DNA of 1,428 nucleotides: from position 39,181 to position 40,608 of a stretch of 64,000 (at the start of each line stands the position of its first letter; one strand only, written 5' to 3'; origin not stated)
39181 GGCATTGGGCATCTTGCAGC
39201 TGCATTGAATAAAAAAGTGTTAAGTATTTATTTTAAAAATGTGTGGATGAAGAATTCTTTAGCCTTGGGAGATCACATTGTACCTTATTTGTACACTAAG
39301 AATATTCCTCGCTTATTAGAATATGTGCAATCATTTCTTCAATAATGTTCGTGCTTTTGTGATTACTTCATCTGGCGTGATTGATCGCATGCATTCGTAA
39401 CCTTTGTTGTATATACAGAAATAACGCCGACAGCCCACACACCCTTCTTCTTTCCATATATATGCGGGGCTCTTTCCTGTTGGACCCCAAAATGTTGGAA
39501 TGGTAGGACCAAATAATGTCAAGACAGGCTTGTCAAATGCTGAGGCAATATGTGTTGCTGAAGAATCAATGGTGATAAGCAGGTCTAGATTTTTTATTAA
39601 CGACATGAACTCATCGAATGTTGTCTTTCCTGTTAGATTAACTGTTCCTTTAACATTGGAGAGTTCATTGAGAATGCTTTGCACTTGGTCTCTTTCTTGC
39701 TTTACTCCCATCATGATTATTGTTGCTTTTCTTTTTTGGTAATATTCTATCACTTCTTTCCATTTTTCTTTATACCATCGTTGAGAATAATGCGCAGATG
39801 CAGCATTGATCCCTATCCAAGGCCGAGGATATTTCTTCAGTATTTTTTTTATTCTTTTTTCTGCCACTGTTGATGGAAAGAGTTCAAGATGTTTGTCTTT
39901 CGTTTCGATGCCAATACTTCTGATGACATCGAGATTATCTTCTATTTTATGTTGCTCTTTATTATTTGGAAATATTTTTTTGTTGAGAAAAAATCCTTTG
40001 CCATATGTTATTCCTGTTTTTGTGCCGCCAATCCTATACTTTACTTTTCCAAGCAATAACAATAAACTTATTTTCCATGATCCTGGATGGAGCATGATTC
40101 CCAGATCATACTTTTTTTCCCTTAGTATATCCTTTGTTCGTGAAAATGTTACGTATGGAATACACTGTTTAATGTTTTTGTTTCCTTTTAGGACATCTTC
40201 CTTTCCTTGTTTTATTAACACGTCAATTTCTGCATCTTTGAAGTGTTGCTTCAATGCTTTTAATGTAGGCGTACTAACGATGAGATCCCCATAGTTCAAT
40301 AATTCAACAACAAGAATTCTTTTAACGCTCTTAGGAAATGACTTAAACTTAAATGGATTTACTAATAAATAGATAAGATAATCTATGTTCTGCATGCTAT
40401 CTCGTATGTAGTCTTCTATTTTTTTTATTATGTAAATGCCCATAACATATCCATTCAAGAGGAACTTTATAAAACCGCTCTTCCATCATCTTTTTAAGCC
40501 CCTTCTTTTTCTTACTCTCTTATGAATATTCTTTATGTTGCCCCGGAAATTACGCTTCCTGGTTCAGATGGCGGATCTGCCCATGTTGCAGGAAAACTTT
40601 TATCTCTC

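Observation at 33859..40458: Three GT9 (LPS-heptosyltransferase family) genes in an archaeal N-glycosylation locus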

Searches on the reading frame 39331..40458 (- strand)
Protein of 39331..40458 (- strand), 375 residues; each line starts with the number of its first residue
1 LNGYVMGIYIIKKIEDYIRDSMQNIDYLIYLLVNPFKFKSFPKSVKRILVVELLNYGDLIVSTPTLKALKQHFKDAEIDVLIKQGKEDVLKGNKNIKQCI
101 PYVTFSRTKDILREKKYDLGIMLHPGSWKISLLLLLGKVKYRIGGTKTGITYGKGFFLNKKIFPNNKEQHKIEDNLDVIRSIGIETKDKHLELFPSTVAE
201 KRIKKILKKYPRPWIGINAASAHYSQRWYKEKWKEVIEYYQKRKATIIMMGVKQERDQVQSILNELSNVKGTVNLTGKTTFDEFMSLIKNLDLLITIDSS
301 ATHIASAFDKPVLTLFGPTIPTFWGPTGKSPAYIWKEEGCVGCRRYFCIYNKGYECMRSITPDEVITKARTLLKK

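Call 3: search_protein_families(library=pfam, proteins=[window:39331-40458:-], max_evalue=0.01)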
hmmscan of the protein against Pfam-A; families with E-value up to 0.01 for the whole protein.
window:39331-40458:- (375 aa): 3 families
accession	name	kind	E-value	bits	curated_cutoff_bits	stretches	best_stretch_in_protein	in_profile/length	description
PF01075.23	Glyco_transf_9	-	8.6e-38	130.5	22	1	110-351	6-244/247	Glycosyltransferase family 9 (heptosyltransferase)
PF04230.19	PS_pyruv_trans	-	0.0004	20.8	25.3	0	55-238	1-121/280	Polysaccharide pyruvyl transferase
PF22978.1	HAD_Pex22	-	0.0051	17.1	27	0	228-273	25-69/135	Peroxisome biogenesis protein 22, Haloacid dehydrogenase-like domain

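Call 4: search_protein_families(library=ncbifam, proteins=[window:39331-40458:-], max_evalue=0.01)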
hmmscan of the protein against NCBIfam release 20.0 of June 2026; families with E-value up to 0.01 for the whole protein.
window:39331-40458:- (375 aa): 7 families
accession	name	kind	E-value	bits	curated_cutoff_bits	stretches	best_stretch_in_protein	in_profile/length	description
NF007742.0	PRK10422.1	equivalog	5.5e-36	124.1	467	1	43-338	3-310/352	lipopolysaccharide core heptosyltransferase RfaQ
TIGR02201.1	heptsyl_trn_III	equivalog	8.5e-31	107.2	170.2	1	47-335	1-305/344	putative lipopolysaccharide heptosyltransferase III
TIGR02195.1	heptsyl_trn_II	equivalog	1.4e-30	106.6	134.6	1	47-373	1-338/339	lipopolysaccharide heptosyltransferase II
TIGR02193.1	heptsyl_trn_I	equivalog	6.5e-23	81.5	185.3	1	47-372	1-319/320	lipopolysaccharide heptosyltransferase I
NF008162.0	PRK10916.1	equivalog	1.1e-19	70.9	569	1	47-373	2-343/348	ADP-heptose--LPS heptosyltransferase RfaF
NF008204.0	PRK10964.1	equivalog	1.4e-13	50.7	437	1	208-335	174-298/322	lipopolysaccharide heptosyltransferase RfaC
TIGR04414.1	hepto_Aah_TibC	equivalog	8.3e-07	28.3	200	1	209-344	201-331/374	autotransporter strand-loop-strand O-heptosyltransferase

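Call 14: find_encoding_contigs(protein=window:39331-40458:-, flank=10000, max_places=6)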
Protein window:39331-40458:- (375 aa): no gene with exactly this product is on record in the collection.

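Call 15: find_homologous_proteins(query=window:39331-40458:-, max_evalue=0.00001)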
Query window:39331-40458:- (375 aa): 102 proteins with E <= 0.00001 among 5778 candidates.
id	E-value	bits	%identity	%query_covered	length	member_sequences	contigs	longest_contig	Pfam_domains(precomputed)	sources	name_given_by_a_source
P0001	5.4e-171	587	69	98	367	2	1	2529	PF01075.24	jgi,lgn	-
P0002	7.5e-169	580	68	99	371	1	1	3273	PF01075.24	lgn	-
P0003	2.1e-150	519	61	99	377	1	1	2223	PF01075.24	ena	-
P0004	5.8e-145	501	59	98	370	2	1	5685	PF04230.20,PF01075.24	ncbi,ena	-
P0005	2.5e-143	496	59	99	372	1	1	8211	PF01075.24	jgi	jgi:heptosyltransferase II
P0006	4.3e-142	492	59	98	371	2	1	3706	PF01075.24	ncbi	-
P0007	5.0e-142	492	100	57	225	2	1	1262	PF01075.24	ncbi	ncbi:MAG: glycosyltransferase family 9 protein, partial [Nanoarchaeota archaeon]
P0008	1.6e-138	480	58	99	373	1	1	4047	PF01075.24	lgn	-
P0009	1.7e-121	424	52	99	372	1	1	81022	PF01075.24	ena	-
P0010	2.8e-121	423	54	97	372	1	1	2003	PF01075.24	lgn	-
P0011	4.2e-120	419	54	97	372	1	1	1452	PF01075.24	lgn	-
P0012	2.7e-119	417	52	99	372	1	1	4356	PF01075.24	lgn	-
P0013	2.6e-116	407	51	99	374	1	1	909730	PF01075.24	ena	-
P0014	2.2e-114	401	51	98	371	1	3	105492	PF01075.24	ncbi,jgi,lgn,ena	-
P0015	2.9e-114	400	50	98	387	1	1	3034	PF01075.24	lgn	-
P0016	2.1e-113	397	50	98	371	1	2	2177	PF01075.24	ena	-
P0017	5.7e-113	396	50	99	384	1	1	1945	PF01075.24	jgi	jgi:lipopolysaccharide heptosyltransferase II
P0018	7.0e-113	396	51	97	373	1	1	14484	PF01075.24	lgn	-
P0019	1.5e-112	395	50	98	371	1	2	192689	PF01075.24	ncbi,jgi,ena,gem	-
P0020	2.0e-112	394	51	97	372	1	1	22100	PF01075.24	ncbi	-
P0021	2.1e-112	394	52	98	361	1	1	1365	PF01075.24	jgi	jgi:lipopolysaccharide heptosyltransferase II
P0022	6.0e-112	393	51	98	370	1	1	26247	PF01075.24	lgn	-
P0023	6.3e-112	393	51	97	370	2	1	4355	PF01075.24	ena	-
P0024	3.1e-111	390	51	97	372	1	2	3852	PF01075.24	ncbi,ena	-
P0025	1.3e-110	388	50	95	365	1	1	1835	PF02350.26,PF01075.24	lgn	-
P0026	1.4e-110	388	49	97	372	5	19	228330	PF01075.24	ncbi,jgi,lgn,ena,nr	ncbi:glycosyltransferase family 9 protein [Candidatus Woesearchaeota archaeon]|nr:glycosyltransferas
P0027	9.7e-110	385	49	97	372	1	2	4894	PF01075.24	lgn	-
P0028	1.2e-109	385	49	97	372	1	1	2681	PF02350.26,PF01075.24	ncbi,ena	-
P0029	3.8e-109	383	49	97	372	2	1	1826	PF01075.24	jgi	-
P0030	3.8e-109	383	49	91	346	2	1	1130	PF01075.24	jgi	jgi:lipopolysaccharide heptosyltransferase II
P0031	1.8e-108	381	47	99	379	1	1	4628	PF01075.24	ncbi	-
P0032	1.9e-108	381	50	93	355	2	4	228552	PF01075.24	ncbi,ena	-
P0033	4.0e-108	380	49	97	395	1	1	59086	PF01075.24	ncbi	-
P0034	1.8e-107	378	48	97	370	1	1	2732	PF01075.24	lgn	-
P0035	1.9e-107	378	51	93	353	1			PF01075.24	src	-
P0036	1.2e-106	375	48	95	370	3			PF01075.24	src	-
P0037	3.3e-105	371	49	98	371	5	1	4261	PF01075.24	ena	-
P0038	7.9e-105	369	46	97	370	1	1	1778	PF01075.24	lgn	-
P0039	1.5e-104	368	47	97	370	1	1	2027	PF01075.24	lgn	-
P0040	4.7e-104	367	47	97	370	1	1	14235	PF01075.24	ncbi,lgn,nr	ncbi:glycosyltransferase family 9 protein [Candidatus Woesearchaeota archaeon]|nr:glycosyltransferas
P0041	5.1e-104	367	48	98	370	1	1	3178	PF01075.24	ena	-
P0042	1.9e-102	361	48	97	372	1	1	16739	PF01075.24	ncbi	-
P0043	3.9e-100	354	48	95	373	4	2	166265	PF01075.24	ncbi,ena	-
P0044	8.1e-100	353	48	93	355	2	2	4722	PF02350.26,PF01075.24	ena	-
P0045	5.2e-96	340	45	94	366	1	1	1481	PF01075.24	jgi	jgi:lipopolysaccharide heptosyltransferase II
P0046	1.6e-91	325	45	97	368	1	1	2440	PF01075.24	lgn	-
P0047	8.9e-91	323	42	98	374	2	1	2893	PF01075.24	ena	-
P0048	1.4e-89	319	43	97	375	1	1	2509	PF01075.24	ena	-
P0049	1.5e-88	316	44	96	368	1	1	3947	PF01075.24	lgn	-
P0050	1.7e-88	315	42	94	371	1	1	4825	PF01075.24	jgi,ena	-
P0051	7.7e-85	303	45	96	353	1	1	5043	PF01075.24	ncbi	-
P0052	1.1e-84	303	46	89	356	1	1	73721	PF02350.26,PF01075.24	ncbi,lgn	-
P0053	2.5e-83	298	50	77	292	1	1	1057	PF01075.24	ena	-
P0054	3.8e-80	288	43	96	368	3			PF01075.24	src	-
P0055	6.1e-80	287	57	64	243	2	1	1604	PF01075.24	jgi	jgi:heptosyltransferase-2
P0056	4.3e-75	271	51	65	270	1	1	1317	PF01075.24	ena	-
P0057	3.1e-74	269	47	80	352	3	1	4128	PF01075.24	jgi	-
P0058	5.1e-73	265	46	84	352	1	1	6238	PF01075.24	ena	-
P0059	1.0e-68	250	37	97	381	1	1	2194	PF01075.24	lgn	-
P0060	2.2e-68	249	43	87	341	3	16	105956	PF04230.20,PF01075.24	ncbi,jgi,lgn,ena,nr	ncbi:glycosyltransferase family 9 protein [Candidatus Woesearchaeota archaeon]|nr:glycosyltransferas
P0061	3.6e-68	249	46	85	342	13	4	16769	PF01075.24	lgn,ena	-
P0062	6.3e-64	235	56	53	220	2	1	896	PF01075.24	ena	-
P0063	1.4e-61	227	37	97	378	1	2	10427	PF01075.24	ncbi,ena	-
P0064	9.0e-58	214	40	86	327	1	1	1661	PF01075.24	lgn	-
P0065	5.7e-56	208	37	95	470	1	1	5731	PF19027.6,PF01075.24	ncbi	-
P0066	7.9e-52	195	33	95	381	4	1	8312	PF01075.24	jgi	-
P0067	4.3e-49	186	35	97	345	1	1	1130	PF01075.24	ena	-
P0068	1.8e-41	161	33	93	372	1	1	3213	PF01075.24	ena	-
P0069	9.8e-36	142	30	87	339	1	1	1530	PF01075.24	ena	-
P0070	5.2e-29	120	29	88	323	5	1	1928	PF01075.24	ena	-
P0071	6.4e-29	119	30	92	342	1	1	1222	PF01075.24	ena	-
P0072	2.3e-28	118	28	89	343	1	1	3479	PF01075.24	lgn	-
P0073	3.9e-27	114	27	89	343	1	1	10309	PF01075.24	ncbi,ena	-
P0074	4.1e-25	107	26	87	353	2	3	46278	PF01075.24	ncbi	-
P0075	1.2e-20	92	29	88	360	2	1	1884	PF01075.24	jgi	-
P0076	4.5e-20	90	26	88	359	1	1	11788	PF01075.24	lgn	-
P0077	5.2e-20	90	25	85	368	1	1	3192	PF01075.24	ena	-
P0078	1.9e-19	88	29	86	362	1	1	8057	PF01075.24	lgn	-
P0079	5.8e-19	87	30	88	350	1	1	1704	PF01075.24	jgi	-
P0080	9.5e-18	83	29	88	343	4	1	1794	PF01075.24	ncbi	-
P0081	5.0e-17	80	26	86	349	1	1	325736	PF01075.24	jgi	jgi:heptosyltransferase-2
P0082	5.4e-17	80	25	86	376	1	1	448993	PF01075.24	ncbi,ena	-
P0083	1.0e-16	79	30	72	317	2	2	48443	PF01075.24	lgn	-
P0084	1.2e-16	79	27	86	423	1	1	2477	PF01075.24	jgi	jgi:heptosyltransferase-3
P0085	2.0e-16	78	25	88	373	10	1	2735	PF01075.24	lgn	-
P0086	1.6e-15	75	23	85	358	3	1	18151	PF01075.24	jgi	jgi:lipopolysaccharide heptosyltransferase I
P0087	4.1e-15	74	26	82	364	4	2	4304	PF01075.24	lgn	-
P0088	4.3e-15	74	26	78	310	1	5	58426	PF01075.24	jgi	jgi:ADP-heptose:LPS heptosyltransferase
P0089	2.4e-14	72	25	89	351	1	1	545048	PF01075.24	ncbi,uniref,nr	ncbi:glycosyltransferase family 9 protein [Ancylomarina longa]|uniref:Glycosyltransferase family 9 p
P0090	3.1e-14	71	24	89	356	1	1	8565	PF01075.24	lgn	-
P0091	5.2e-13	67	23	87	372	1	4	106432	PF01075.24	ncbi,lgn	-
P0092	2.0e-12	65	26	75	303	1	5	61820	PF01075.24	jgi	-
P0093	2.3e-12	65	26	75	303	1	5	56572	PF01075.24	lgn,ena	-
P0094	5.4e-12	64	23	87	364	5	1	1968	PF01075.24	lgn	-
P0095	6.8e-12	63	25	89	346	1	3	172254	PF01075.24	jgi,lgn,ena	-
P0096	1.2e-11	63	26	88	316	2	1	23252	PF01075.24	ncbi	-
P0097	2.0e-11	62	25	75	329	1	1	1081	PF01075.24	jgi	-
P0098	9.5e-11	60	25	86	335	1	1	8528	PF01075.24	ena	-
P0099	2.2e-10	58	26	84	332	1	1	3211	PF01075.24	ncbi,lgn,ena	-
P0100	3.2e-10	58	27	72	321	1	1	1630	PF01075.24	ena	-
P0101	1.1e-9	56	32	51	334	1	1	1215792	PF01075.24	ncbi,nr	ncbi:ADP-heptose--LPS heptosyltransferase RfaF [Kriegella sp. EG-1]|nr:ADP-heptose--LPS heptosyltran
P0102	3.7e-8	51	24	89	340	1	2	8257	PF01075.24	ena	-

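Call 16: search_solved_structures(query=window:39331-40458:-, max_evalue=0.001, show_alignments=2)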
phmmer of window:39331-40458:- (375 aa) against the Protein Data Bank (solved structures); distinct sequences matched with E-value up to 0.001: 5.
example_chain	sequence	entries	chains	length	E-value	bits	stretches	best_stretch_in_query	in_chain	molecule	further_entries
3tov_A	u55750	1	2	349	4.2e-18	69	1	44-373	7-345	Glycosyl transferase family 9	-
1psw_A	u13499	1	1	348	1.6e-12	50.6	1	47-373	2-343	ADP-HEPTOSE LPS HEPTOSYLTRANSFERASE II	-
2gt1_A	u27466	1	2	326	1.3e-06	31.1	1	220-331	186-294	Lipopolysaccharide heptosyltransferase-1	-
6dfe_A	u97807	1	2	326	1.3e-06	31.1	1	220-331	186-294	ADP-heptose--LPS heptosyltransferase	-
2h1f_A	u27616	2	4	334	1.5e-06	31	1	220-331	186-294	Lipopolysaccharide heptosyltransferase-1 | Lipopolysaccharide heptosyltransferase 1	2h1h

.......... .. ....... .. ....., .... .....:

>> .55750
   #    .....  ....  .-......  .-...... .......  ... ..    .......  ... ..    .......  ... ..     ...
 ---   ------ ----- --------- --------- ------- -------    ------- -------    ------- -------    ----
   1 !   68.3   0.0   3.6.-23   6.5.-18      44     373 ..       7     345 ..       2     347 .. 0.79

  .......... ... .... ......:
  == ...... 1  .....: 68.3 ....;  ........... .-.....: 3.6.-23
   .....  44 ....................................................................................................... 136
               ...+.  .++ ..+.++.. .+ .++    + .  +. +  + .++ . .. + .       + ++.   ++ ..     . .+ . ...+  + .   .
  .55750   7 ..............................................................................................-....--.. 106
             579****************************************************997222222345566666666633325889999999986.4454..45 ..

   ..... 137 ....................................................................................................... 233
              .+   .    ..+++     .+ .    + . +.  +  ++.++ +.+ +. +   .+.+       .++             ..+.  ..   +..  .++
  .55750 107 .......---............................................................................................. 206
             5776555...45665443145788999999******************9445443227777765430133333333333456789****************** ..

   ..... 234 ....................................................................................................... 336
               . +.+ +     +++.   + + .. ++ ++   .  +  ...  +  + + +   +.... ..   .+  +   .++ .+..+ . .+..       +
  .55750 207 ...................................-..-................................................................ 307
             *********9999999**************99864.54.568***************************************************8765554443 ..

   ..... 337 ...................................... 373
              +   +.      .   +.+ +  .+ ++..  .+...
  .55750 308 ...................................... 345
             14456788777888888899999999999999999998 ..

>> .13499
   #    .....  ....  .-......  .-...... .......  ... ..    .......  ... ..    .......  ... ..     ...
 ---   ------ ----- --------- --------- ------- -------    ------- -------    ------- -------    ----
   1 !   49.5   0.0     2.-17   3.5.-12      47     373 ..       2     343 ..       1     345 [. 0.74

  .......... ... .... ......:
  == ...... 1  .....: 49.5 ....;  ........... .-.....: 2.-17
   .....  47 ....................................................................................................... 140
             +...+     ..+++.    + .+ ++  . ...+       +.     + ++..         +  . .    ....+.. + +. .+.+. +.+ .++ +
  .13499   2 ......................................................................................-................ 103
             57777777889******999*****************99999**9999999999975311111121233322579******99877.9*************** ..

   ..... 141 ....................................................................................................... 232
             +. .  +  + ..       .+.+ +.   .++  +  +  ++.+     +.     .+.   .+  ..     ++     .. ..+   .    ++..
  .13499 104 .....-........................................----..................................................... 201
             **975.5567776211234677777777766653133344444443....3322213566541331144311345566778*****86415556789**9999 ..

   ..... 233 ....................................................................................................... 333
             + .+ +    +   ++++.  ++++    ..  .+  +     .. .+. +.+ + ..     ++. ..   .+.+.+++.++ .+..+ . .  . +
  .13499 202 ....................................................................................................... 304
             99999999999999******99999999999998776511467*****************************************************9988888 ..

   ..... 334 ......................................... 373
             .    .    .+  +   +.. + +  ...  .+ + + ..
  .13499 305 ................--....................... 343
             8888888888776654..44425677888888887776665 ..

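Call 28: find_encoding_contigs(protein=P0013, flank=10000, max_places=2)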
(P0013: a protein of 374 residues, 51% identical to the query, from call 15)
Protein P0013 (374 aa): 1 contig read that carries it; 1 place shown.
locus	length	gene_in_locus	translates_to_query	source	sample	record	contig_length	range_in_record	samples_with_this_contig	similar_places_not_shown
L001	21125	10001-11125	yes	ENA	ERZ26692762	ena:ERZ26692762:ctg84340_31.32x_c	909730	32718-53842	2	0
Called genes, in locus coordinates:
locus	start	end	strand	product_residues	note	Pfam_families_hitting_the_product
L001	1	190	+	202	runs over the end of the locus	PF06130:PTAC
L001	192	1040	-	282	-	PF10096:DUF2334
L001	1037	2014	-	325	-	PF00535:Glycos_transf_2, PF13506:Glyco_transf_21, PF13641:Glyco_tranf_2_3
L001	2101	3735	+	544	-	PF02543:Carbam_trans_N, PF22521:HypF_C_2 (weak), PF16861:Carbam_trans_C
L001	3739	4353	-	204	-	PF13489:Methyltransf_23, PF07021:MetW (faint), PF13847:Methyltransf_31, PF08241:Methyltransf_11, PF08242:Methyltransf_12, PF13649:Methyltransf_25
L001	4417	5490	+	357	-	PF02350:Epimerase_2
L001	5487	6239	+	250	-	PF00535:Glycos_transf_2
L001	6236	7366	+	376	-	PF13231:PMT_2 (weak)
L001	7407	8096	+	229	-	PF01209:Ubie_methyltran (weak), PF13489:Methyltransf_23, PF07021:MetW, PF13847:Methyltransf_31, PF08241:Methyltransf_11, PF08242:Methyltransf_12, PF13649:Methyltransf_25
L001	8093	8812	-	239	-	PF00535:Glycos_transf_2, PF13641:Glyco_tranf_2_3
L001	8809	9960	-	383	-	PF00534:Glycos_transf_1, PF13692:Glyco_trans_1_4, PF13524:Glyco_trans_1_2 (weak)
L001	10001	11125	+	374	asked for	PF01075:Glyco_transf_9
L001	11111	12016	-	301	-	PF01075:Glyco_transf_9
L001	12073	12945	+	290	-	PF00535:Glycos_transf_2, PF13641:Glyco_tranf_2_3, PF13506:Glyco_transf_21, PF13632:Glyco_trans_2_3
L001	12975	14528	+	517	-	PF13231:PMT_2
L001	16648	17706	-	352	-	PF01075:Glyco_transf_9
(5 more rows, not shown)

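Call 29: find_encoding_contigs(protein=P0009, flank=10000, max_places=2)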
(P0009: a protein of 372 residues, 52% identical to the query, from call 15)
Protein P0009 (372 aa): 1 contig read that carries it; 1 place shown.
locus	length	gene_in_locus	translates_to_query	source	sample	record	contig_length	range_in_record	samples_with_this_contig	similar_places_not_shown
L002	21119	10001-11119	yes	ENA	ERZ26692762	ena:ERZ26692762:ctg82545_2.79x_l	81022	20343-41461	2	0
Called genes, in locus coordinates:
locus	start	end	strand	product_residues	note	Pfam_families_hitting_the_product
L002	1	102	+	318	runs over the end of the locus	PF00535:Glycos_transf_2, PF10111:Glyco_tranf_2_2, PF13506:Glyco_transf_21 (weak), PF13641:Glyco_tranf_2_3, PF13632:Glyco_trans_2_3 (faint)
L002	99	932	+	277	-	PF10096:DUF2334, PF01522:Polysacc_deac_1 (faint)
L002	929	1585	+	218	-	PF05148:Methyltransf_8, PF13489:Methyltransf_23, PF01209:Ubie_methyltran, PF07021:MetW (faint), PF08241:Methyltransf_11, PF08242:Methyltransf_12, PF13649:Methyltransf_25, PF13847:Methyltransf_31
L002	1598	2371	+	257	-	-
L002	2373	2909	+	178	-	PF05148:Methyltransf_8, PF13489:Methyltransf_23, PF13847:Methyltransf_31 (faint), PF08241:Methyltransf_11, PF08242:Methyltransf_12 (faint), PF13649:Methyltransf_25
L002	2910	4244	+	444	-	PF13472:Lipase_GDSL_2 (faint)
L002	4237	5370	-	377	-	PF13231:PMT_2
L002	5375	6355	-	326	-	PF01073:3Beta_HSD (weak), PF01370:Epimerase, PF04321:RmlD_sub_bind, PF16363:GDP_Man_Dehyd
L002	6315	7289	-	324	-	PF01370:Epimerase, PF04321:RmlD_sub_bind, PF05368:NmrA (weak), PF16363:GDP_Man_Dehyd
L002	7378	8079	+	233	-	PF00535:Glycos_transf_2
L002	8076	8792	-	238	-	PF00535:Glycos_transf_2, PF13641:Glyco_tranf_2_3 (weak)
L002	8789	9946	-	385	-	PF00534:Glycos_transf_1, PF13692:Glyco_trans_1_4, PF13524:Glyco_trans_1_2 (weak)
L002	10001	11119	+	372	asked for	PF01075:Glyco_transf_9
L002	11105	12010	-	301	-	PF01075:Glyco_transf_9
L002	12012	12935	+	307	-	PF13641:Glyco_tranf_2_3, PF00535:Glycos_transf_2, PF13506:Glyco_transf_21 (weak), PF13632:Glyco_trans_2_3 (weak)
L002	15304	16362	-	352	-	PF01075:Glyco_transf_9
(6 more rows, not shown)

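Call 31: find_related_loci(query=window:39331-40458:-, collection=genome_contigs, flank=10000)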
Query window:39331-40458:- (375 aa) in genome_contigs; peptide patterns used: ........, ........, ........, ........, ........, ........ (x = any residue, [..] = any of these).
27 stretches matched a pattern; 1 encode a relative of the query (tblastn E <= 1e-3); 1 distinct loci.
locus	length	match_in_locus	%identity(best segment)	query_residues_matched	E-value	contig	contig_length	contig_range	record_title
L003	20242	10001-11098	49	6-368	7e-115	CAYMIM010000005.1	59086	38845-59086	MAG TPA_asm: Candidatus Woesearchaeota archaeon isolate binchicken_co203_642 genome assembly, contig: k141_2917088, whol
